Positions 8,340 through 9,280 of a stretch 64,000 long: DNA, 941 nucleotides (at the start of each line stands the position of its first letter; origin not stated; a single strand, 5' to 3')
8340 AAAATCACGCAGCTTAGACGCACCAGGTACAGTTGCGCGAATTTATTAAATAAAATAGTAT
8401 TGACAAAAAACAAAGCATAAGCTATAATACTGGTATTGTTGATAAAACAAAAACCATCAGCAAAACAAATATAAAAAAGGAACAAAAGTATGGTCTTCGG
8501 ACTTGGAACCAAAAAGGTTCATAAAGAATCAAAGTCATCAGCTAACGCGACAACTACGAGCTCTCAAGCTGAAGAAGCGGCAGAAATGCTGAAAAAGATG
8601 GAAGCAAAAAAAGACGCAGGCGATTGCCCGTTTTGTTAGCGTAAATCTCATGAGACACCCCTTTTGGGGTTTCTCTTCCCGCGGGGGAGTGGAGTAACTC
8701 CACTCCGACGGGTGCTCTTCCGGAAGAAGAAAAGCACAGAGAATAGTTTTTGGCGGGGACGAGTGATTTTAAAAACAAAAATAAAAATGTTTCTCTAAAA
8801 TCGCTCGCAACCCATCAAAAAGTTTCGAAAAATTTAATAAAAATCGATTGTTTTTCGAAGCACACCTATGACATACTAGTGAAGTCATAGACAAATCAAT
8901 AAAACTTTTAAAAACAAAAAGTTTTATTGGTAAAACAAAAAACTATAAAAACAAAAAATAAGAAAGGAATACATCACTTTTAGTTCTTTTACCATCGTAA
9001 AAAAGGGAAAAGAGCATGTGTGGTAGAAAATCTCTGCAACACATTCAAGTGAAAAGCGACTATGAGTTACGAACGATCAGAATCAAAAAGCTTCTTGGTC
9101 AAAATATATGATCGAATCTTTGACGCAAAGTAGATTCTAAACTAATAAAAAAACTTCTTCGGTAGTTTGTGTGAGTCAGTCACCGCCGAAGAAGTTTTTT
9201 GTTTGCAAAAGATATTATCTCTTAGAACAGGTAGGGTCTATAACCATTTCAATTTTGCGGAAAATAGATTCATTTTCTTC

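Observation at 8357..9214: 850-bp gene-free gap with a perfect consensus promoter, a CPFC micro-ORF and seven consecutive hairpins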

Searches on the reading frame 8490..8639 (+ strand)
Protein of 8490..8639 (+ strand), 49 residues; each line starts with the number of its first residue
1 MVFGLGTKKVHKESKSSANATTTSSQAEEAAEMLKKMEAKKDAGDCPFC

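Call 9: search_protein_families(library=pfam, proteins=[window:8490-8639:+], max_evalue=0.1)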
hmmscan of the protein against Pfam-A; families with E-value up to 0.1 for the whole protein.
window:8490-8639:+ (49 aa): 0 families

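Call 11: find_homologous_proteins(query=window:8490-8636:+, max_evalue=10)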
Query seq(49 aa) (49 aa): 9 proteins with E <= 10 among 9 candidates.
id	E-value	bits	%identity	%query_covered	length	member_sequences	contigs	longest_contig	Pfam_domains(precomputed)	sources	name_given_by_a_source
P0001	1.0e-23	98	100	100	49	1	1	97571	-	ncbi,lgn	-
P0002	7.9e-17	77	82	100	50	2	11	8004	-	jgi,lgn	jgi:hypothetical protein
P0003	7.8e-15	71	74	100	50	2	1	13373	-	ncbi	-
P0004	2.3e-14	69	74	100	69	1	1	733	-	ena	-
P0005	3.1e-14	69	74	100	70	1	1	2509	-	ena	-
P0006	2.7e-10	57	69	100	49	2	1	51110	-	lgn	-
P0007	4.1e-10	56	65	100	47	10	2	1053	-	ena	-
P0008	5.2e-8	50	59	100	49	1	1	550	-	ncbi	-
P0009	3.9e-7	47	58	100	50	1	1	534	-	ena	-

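Call 38: search_protein_representatives(alignment_id=A1)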
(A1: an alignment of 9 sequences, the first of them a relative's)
Query: 9 sequences, 50 profile positions. Proteins with E-value up to 0.001 (for the whole library): 56; up to 1e-10: 9; up to 1e-30: 0. The best 56 are listed.
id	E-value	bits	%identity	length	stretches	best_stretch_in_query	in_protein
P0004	6.2e-27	110.2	-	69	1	1-50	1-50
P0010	2.2e-14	70.0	-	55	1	1-50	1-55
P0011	2.2e-13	66.8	-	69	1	1-50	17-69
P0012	7.5e-13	65.1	-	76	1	1-50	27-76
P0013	7.6e-13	65.1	-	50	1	1-50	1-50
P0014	1.0e-11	61.4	-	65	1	2-50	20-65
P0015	1.4e-11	61.0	-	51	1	1-50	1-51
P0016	6.1e-11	59.0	-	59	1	1-50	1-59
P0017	8.6e-11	58.5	-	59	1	1-50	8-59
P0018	1.2e-10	58.1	-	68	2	8-50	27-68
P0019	1.5e-10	57.7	-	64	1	1-50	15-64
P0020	5.2e-10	56.0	-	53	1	1-50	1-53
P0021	1.4e-09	54.6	-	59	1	1-50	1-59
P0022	1.6e-09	54.4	-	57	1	1-41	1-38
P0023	1.7e-09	54.3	-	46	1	3-50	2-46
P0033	7.1e-08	49.1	-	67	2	11-50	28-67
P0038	7.7e-07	45.8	-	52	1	2-50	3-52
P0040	8.4e-07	45.7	-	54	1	1-50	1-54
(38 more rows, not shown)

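Call 40: search_protein_families(library=ncbifam, proteins=[window:8490-8636:+], max_evalue=1)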
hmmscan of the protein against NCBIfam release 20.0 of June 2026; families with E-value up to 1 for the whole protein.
seq(49 aa): 0 families

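Call 41: search_solved_structures(query=A1, max_evalue=10)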
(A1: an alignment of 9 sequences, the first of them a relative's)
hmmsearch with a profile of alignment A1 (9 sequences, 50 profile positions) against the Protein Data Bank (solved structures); distinct sequences matched with E-value up to 10: 2.
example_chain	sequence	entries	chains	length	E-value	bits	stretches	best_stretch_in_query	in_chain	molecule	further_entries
9rcu_B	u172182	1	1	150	1.9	12.5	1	38-49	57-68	Spike protein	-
9v39_A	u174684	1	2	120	3.3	11.8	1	22-38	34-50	De novo designed serotonin binder SROb2_30, chain A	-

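Call 42: find_encoding_contigs(protein=P0006, flank=4000, max_places=3)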
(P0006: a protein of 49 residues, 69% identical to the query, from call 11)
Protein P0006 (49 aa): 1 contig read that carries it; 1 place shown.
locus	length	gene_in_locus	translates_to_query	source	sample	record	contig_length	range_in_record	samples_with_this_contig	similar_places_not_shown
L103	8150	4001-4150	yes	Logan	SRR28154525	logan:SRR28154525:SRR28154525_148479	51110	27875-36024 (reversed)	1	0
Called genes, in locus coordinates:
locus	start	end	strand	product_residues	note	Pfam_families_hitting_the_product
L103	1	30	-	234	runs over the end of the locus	PF11139:SfLAP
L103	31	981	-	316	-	-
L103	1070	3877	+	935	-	PF00690:Cation_ATPase_N, PF00122:E1-E2_ATPase, PF13246:Cation_ATPase, PF00702:Hydrolase, PF00689:Cation_ATPase_C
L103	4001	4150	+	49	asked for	-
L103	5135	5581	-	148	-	PF00293:NUDIX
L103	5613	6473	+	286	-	PF01171:ATP_bind_3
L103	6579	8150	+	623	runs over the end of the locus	PF06480:FtsH_ext (faint), PF13401:AAA_22 (faint), PF06068:TIP49 (faint), PF00004:AAA, PF17862:AAA_lid_3, PF01434:Peptidase_M41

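Call 43: find_encoding_contigs(protein=P0033, flank=4000, max_places=3)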
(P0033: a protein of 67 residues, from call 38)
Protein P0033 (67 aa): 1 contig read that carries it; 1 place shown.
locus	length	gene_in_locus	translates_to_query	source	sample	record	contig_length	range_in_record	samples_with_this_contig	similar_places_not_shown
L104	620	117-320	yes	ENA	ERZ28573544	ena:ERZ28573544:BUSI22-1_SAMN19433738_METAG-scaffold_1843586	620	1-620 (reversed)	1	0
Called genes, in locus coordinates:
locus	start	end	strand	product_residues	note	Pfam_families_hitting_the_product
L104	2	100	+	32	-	?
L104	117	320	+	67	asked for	-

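Call 45: find_encoding_contigs(protein=P0038, flank=4000, max_places=3)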
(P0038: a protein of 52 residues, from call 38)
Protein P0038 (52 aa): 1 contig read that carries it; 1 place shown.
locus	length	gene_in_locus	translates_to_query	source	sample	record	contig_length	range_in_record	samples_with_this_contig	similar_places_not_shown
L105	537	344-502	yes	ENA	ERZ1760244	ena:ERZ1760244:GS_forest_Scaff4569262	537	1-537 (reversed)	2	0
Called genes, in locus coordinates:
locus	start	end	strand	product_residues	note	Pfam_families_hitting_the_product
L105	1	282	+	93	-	?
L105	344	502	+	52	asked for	-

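Call 46: find_encoding_contigs(protein=P0040, flank=4000, max_places=3)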
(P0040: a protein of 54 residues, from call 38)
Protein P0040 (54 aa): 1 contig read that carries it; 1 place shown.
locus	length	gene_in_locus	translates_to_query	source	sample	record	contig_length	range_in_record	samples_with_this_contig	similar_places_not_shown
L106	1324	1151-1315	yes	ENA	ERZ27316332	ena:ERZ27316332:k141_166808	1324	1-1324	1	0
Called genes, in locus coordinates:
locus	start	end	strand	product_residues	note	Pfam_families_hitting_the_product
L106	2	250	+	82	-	?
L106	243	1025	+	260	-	-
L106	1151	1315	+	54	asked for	-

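Call 62: find_related_loci(query=A1, collection=viral_contigs, flank=3000)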
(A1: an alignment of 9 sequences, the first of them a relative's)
Query A1 (49 aa) in viral_contigs; peptide patterns used: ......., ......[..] (x = any residue, [..] = any of these).
231 stretches matched a pattern, but none encodes a relative of the query by tblastn (E <= 1e-3).

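Call 71: predict_structure(alignment_id=A4)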
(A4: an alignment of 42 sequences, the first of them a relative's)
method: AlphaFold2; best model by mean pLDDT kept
length: 49 residues; sequences in the alignment: 42
mean_pLDDT: 67.2   pTM: 0.27
mean pLDDT of the five models: 67.2, 65.1, 64.4, 63.7, 62.9
residues with pLDDT >= 90: 0; 70-90: 20; 50-70: 29; < 50: 0
segments of 3 or more residues with pLDDT < 50: none
pLDDT, mean of each block of 10 residues (from residue 1): 58 58 69 81 70
secondary structure, 60 per line:
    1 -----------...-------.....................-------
elements in order: H22-42

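Call 73: search_protein_families(library=pfam, alignment_id=A4, max_evalue=1)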
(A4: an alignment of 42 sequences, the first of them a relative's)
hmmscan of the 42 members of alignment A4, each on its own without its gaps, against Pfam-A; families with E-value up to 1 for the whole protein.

A. member 1, P0001 (49 aa): 1 family
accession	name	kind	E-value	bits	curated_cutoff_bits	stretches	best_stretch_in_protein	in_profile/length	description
PF22746.1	SHOCT-like_DUF2089-C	-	0.19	11.8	27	1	27-41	17-31/32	SHOCT-like domain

B. families by the number of members that match (of 42 scanned): 12 families
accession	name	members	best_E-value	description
PF11423.14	Repressor_Mnt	4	0.031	Regulatory protein Mnt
PF19756.4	DUF6243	3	0.0022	Family of unknown function (DUF6243)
PF01535.26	PPR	2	0.013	PPR repeat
PF22746.1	SHOCT-like_DUF2089-C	2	0.017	SHOCT-like domain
PF04644.17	Motilin_ghrelin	2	0.041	Motilin/ghrelin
PF05008.21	V-SNARE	2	0.063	Vesicle transport v-SNARE protein N-terminus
PF04119.17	HSP9_HSP12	1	0.013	Heat shock protein 9/12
PF12854.13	PPR_1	1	0.046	PPR repeat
PF23742.1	VBS_C3G9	1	0.058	C3G9 VBS-like domain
PF22729.1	NCH3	1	0.14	NACHT C-terminal Helical domain 3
PF19335.5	HMBD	1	0.18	Heavy metal binding domain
PF21015.2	Ybfg_C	1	0.23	Ybfg C-terminal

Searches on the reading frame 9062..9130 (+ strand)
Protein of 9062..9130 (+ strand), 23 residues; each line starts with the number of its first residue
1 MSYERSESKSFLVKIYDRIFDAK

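Call 40: search_protein_families(library=ncbifam, proteins=[window:9062-9130:+], max_evalue=1)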
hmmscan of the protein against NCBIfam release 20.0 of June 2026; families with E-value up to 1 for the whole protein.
seq(23 aa): 0 families

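Call 51: list_cluster_members(proteins=[window:9062-9130:+, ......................, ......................, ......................, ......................, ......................, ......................, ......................, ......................, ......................])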
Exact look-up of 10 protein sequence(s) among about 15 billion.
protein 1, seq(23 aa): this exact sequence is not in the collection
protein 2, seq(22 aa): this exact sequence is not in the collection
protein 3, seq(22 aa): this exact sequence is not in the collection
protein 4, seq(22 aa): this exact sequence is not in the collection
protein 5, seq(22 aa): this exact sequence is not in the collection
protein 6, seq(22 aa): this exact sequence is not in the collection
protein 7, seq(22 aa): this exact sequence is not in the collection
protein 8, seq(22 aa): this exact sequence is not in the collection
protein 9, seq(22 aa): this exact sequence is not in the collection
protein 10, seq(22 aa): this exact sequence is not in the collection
